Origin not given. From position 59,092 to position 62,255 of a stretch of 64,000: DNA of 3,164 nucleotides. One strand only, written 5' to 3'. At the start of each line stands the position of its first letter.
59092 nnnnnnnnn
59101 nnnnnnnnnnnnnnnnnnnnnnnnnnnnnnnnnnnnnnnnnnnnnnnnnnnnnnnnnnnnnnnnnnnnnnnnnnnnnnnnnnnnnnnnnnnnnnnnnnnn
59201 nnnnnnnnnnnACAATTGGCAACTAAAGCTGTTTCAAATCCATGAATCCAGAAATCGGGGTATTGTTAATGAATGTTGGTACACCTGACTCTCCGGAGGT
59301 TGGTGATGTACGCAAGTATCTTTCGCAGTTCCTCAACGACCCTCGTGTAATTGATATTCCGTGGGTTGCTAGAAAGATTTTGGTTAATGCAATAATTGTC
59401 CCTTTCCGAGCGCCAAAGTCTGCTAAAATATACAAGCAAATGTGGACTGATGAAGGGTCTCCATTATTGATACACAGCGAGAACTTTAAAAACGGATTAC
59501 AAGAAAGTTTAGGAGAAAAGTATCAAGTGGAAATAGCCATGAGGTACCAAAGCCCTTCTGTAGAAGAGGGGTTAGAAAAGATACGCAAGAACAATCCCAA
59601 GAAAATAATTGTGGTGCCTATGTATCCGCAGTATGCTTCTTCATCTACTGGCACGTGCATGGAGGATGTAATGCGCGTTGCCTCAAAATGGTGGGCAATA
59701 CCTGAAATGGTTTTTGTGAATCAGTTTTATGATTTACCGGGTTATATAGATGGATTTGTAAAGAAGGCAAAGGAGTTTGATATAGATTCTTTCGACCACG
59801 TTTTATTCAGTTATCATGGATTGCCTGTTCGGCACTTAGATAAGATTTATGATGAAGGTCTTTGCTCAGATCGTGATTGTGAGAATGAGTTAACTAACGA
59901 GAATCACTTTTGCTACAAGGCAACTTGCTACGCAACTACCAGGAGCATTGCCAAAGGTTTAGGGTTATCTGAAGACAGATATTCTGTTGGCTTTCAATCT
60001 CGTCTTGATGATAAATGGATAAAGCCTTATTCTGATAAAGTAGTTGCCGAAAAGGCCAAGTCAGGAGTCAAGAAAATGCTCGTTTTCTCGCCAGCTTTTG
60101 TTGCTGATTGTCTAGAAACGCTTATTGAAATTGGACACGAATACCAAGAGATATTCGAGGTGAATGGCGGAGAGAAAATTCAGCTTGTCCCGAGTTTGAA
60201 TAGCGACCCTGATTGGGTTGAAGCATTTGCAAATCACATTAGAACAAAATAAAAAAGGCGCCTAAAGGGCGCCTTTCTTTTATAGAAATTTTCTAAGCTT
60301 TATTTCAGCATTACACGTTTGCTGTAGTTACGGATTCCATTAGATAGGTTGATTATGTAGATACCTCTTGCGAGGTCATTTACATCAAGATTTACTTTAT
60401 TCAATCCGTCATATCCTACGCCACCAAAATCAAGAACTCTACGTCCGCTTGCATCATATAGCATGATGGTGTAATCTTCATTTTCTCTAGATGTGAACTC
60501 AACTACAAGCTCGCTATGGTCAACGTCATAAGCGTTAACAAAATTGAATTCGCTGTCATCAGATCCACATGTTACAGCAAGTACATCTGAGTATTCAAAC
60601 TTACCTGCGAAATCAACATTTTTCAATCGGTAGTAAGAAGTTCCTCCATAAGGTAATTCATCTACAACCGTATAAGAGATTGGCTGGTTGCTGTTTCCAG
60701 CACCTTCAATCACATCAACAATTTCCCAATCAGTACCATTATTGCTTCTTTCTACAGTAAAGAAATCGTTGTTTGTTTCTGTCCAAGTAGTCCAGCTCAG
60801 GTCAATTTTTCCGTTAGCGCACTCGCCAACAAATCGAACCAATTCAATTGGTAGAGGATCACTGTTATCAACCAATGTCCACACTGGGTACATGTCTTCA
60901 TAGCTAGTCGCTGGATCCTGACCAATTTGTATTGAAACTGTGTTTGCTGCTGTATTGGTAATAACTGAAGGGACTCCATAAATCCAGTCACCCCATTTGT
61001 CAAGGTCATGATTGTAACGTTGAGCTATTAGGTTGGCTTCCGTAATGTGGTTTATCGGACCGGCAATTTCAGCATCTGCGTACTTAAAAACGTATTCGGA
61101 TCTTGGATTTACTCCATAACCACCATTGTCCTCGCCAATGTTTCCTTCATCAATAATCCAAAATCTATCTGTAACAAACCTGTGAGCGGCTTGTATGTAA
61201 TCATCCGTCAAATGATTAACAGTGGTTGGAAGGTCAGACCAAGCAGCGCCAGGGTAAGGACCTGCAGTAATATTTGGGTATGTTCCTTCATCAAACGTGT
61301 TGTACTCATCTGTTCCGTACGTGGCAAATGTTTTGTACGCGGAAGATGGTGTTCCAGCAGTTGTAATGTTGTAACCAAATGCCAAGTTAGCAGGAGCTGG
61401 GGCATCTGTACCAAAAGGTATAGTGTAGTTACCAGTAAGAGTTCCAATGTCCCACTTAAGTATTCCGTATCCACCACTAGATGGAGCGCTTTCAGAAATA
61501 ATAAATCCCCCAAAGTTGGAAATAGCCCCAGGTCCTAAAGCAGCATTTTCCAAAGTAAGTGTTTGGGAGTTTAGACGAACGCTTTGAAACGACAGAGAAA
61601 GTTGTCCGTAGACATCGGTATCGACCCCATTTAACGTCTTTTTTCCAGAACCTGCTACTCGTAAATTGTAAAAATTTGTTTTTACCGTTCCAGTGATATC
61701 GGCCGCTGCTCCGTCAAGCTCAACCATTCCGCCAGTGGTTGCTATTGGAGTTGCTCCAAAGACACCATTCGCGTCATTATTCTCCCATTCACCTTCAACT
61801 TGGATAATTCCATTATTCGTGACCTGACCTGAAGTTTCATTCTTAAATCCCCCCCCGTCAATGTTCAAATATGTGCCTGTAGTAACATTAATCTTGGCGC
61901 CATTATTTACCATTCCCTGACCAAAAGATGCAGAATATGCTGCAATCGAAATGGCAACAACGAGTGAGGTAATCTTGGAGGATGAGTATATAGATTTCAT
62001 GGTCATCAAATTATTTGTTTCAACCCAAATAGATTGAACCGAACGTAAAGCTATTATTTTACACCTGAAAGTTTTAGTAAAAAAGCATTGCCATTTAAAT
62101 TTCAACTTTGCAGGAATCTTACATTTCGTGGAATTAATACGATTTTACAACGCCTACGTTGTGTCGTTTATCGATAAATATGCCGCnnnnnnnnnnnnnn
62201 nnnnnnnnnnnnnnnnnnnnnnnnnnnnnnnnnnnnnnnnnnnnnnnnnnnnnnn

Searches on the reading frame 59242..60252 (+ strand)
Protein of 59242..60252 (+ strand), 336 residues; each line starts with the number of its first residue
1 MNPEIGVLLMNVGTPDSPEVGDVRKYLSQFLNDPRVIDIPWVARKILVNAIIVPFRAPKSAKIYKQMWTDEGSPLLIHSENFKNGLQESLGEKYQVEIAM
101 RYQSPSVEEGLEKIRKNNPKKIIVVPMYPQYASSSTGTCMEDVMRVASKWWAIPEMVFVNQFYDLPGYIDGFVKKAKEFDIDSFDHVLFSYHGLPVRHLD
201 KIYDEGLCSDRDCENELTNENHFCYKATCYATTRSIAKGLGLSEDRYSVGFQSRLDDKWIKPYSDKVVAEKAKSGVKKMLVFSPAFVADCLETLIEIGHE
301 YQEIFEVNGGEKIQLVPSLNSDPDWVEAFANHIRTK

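Call 89: search_protein_families(library=pfam, proteins=[window:59242-60252:+], max_evalue=0.00001)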
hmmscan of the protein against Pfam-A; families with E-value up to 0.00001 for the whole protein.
window:59242-60252:+ (336 aa): 1 family
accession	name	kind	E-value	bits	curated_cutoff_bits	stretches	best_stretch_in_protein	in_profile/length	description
PF00762.24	Ferrochelatase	-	2.2e-96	323.1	27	1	5-335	2-315/317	Ferrochelatase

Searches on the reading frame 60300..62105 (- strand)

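Call 89: search_protein_families(library=pfam, proteins=[window:60300-62105:-], max_evalue=0.00001)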
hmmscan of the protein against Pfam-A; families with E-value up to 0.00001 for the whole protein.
window:60300-62105:- (601 aa): 1 family
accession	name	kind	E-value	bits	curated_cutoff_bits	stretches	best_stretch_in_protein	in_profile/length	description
PF18962.6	Por_Secre_tail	-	1.4e-06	28.9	27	1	532-598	9-73/75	Secretion system C-terminal sorting domain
